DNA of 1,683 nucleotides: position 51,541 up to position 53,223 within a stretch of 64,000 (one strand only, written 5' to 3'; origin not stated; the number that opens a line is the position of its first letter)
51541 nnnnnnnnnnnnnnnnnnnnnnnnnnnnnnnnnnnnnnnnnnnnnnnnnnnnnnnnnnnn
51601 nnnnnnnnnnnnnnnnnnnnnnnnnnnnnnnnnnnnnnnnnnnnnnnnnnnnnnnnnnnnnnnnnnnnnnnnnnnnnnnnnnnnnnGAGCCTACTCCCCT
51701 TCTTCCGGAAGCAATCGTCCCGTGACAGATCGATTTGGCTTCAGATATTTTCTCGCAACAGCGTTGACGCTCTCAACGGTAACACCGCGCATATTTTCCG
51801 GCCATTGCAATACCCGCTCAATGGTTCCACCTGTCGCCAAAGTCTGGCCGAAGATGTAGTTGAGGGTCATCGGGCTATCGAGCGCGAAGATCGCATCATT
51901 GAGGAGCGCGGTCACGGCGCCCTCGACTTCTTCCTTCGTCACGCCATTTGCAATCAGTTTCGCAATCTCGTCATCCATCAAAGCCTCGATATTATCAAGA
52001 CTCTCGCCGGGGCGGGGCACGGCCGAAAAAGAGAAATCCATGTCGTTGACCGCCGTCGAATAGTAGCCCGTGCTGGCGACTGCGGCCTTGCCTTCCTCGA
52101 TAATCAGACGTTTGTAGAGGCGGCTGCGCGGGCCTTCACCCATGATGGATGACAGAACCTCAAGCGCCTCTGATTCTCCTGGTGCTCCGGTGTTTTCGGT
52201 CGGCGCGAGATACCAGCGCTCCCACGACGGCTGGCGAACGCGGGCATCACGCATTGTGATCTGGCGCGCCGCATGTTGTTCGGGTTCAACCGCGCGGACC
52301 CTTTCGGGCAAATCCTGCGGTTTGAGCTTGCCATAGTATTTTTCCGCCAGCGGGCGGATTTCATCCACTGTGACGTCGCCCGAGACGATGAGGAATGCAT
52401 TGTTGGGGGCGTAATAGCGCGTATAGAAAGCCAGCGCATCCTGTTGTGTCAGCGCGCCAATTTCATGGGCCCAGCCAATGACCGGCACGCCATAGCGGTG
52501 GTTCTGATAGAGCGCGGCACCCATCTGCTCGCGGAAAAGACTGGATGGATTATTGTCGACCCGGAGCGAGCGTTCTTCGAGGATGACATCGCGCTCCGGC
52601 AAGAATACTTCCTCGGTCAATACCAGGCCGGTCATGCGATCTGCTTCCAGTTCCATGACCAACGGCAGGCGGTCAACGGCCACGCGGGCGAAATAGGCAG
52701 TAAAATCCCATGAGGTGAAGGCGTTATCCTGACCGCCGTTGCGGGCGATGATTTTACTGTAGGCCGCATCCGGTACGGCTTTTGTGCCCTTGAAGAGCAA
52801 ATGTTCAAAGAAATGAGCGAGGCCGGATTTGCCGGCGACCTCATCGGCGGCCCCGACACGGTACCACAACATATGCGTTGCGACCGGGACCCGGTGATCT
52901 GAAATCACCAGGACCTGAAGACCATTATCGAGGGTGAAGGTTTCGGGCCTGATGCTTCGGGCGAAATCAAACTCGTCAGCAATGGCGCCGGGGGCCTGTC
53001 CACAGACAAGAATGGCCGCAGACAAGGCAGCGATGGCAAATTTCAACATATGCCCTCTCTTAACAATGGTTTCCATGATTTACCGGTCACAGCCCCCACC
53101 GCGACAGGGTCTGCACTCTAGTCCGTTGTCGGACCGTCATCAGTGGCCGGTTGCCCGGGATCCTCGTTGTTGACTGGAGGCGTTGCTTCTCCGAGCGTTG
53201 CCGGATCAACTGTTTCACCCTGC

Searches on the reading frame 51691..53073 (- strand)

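Call 63: search_protein_families(library=ncbifam, proteins=[window:51691-53073:-], max_evalue=0.00001)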
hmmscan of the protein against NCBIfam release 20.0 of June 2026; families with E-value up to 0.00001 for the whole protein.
window:51691-53073:- (460 aa): 4 families
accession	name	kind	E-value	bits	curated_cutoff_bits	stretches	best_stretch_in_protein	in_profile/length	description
NF047421.1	YfmH_fam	equivalog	6.4e-21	75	250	1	70-456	37-423/425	EF-P 5-aminopentanol modification-associated protein YfmH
NF011681.0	PRK15101.1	equivalog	1e-17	63.5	765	1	46-254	47-259/961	pitrilysin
TIGR02110.1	PQQ_syn_pqqF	equivalog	6.2e-17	61.6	320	1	45-254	2-214/697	pyrroloquinoline quinone biosynthesis protein PqqF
NF047422.1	YfmF_fam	equivalog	4.9e-12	45.5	285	1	165-443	131-401/412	EF-P 5-aminopentanol modification-associated protein YfmF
